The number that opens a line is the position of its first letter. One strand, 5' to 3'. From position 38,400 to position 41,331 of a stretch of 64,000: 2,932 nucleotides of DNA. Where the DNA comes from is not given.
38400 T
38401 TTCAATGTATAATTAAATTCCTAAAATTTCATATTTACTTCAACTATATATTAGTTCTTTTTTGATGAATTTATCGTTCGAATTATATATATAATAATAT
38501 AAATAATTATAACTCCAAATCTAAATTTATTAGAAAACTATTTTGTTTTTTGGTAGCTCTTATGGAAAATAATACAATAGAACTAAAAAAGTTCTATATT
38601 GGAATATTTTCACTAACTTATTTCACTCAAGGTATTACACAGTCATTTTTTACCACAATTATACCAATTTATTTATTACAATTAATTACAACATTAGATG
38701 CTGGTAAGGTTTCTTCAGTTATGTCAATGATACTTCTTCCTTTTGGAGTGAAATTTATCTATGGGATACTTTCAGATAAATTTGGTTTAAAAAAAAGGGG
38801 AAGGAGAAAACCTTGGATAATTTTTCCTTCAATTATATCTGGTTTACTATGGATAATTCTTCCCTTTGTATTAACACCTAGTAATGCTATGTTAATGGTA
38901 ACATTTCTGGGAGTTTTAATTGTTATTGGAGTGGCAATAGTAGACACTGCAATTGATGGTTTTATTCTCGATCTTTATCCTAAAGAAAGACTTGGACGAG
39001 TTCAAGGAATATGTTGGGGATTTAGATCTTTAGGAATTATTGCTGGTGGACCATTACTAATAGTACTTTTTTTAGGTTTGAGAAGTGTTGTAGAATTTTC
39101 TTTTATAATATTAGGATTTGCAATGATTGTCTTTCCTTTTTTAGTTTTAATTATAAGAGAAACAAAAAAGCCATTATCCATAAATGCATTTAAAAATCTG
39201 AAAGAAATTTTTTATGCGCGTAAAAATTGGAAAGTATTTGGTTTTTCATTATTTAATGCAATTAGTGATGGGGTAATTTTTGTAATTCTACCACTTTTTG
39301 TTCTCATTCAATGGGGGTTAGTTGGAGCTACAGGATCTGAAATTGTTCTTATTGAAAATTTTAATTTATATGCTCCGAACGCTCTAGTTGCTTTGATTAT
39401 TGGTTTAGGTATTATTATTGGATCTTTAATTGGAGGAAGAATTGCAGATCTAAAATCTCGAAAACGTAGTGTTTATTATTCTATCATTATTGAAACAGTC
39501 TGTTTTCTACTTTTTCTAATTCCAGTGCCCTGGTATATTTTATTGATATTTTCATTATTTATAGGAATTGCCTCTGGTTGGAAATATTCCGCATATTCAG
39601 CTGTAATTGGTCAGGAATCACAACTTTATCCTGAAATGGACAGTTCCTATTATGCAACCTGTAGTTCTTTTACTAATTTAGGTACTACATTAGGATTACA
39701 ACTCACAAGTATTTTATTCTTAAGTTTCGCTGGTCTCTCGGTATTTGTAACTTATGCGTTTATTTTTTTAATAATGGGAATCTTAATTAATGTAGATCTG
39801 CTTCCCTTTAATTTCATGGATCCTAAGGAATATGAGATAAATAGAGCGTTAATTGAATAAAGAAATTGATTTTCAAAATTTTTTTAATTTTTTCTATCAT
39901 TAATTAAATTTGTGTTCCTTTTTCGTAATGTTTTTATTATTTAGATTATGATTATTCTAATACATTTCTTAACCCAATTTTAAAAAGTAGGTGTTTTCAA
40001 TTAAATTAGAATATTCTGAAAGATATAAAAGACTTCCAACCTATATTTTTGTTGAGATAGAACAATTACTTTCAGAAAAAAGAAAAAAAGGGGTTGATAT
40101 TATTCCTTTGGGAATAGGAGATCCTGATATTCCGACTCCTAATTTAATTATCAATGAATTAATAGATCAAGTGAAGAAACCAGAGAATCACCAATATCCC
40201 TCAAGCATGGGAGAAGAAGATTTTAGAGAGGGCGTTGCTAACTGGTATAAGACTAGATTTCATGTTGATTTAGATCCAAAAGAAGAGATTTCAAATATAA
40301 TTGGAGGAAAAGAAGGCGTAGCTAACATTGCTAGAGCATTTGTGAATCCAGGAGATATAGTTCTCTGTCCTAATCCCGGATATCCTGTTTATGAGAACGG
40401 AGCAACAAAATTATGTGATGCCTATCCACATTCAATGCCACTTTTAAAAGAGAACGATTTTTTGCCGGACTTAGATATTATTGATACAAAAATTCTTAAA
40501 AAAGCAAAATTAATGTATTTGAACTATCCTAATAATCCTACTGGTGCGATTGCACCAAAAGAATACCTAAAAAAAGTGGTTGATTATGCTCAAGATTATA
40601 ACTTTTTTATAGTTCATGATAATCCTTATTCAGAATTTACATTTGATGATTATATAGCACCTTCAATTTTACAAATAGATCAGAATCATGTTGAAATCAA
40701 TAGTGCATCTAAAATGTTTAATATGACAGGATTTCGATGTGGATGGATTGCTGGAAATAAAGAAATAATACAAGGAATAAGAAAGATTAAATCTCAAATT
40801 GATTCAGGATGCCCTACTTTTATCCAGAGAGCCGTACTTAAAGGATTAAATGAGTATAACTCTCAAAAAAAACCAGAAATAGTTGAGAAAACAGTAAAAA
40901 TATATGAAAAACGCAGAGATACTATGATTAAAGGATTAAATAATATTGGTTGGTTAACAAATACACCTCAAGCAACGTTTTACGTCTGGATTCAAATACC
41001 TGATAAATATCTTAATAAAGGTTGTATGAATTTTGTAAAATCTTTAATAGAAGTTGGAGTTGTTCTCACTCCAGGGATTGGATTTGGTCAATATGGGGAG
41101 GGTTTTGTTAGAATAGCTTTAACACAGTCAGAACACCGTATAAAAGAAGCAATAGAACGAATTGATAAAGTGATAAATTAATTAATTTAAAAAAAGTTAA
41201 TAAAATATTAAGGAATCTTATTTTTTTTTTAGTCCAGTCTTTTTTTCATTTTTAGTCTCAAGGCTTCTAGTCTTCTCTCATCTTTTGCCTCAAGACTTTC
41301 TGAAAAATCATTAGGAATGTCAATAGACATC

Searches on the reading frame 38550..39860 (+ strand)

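Call 4: search_protein_families(library=pfam, proteins=[window:38550-39860:+], max_evalue=0.01)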
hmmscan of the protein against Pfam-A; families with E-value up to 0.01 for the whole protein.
window:38550-39860:+ (436 aa): 4 families
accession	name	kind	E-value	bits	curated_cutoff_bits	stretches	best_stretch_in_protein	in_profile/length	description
PF07690.21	MFS_1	-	1.5e-24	87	33.4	2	21-254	2-231/347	Major Facilitator Superfamily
PF03092.22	BT1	-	1.8e-08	34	22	1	27-204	1-176/432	BT1 family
PF13347.12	MFS_2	-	1.2e-05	24.5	27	1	21-396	3-386/427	MFS/sugar transport protein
PF13000.13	Acatn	-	2.5e-05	23.4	23.7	1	22-109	7-93/546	Acetyl-coenzyme A transporter 1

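Call 80: search_protein_families(library=ncbifam, proteins=[window:38550-39860:+], max_evalue=0.00001)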
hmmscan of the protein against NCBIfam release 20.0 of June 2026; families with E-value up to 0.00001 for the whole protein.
window:38550-39860:+ (436 aa): 2 families
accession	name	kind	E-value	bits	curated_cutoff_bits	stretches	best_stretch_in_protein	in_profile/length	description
TIGR00880.1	2_A_01_02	superfamily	1.8e-08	34.6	131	0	67-202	10-137/141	multidrug resistance protein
TIGR02718.1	sider_RhtX_FptX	subfamily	3.3e-08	32.9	356.15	1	19-250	5-234/390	RhtX/FptX family siderophore transporter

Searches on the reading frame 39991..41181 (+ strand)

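Call 4: search_protein_families(library=pfam, proteins=[window:39991-41181:+], max_evalue=0.01)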
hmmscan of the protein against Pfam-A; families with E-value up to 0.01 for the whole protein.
window:39991-41181:+ (396 aa): 1 family
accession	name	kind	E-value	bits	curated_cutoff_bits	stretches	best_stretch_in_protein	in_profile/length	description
PF00155.27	Aminotran_1_2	-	2.1e-62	211.9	19.7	1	36-391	2-361/361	Aminotransferase class I and II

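Call 80: search_protein_families(library=ncbifam, proteins=[window:39991-41181:+], max_evalue=0.00001)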
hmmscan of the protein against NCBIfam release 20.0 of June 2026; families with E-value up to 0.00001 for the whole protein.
window:39991-41181:+ (396 aa): 72 families (the best 25 are shown)
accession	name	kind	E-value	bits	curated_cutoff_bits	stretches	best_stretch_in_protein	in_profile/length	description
NF006756.0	PRK09276.1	subfamily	2.3e-153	510.7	507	1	6-394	2-385/387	LL-diaminopimelate aminotransferase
TIGR03540.1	DapC_direct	equivalog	2.5e-152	507.3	593.25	1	8-393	2-382/383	LL-diaminopimelate aminotransferase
NF005977.0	PRK08068.1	subfamily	1.1e-109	367.2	494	1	5-394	2-386/391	transaminase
NF005815.0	PRK07681.1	equivalog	2e-109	366.2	545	1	7-393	4-384/399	LL-diaminopimelate aminotransferase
NF004611.0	PRK05942.1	equivalog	1.3e-106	356.9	628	1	7-393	7-388/394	aspartate aminotransferase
NF005613.0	PRK07366.1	equivalog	2.1e-103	346.3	486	1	7-395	2-388/391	LL-diaminopimelate aminotransferase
NF006604.0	PRK09148.1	equivalog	2.7e-103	346.1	648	1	10-394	6-388/406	LL-diaminopimelate aminotransferase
NF006033.0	PRK08175.1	equivalog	1.4e-102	343.7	647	1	10-394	11-393/407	alanine transaminase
NF006387.0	PRK08636.1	equivalog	1.1e-98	331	675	1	10-394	8-397/403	LL-diaminopimelate aminotransferase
NF004937.0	PRK06290.1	equivalog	6.8e-85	285.2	585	1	30-341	39-345/410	LL-diaminopimelate aminotransferase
TIGR03537.1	DapC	equivalog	1.3e-81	274.2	453.6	1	40-393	5-349/350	succinyldiaminopimelate transaminase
NF041364.1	GntC_guanitoxin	equivalog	1.5e-74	251.1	415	1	39-393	2-355/356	guanitoxin biosynthesis PLP-dependent (S)-gamma-hydroxy-L-arginine cyclodehydratase GntC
NF006229.0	PRK08361.1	equivalog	1.2e-68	232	624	1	27-395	25-388/391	aspartate aminotransferase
NF041091.1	asp_aminotase_Arch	equivalog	4.7e-67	226.4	550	1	13-395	5-375/376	aspartate aminotransferase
NF004975.0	PRK06348.1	equivalog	7.4e-65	219.4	549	1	9-394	7-382/384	pyridoxal phosphate-dependent aminotransferase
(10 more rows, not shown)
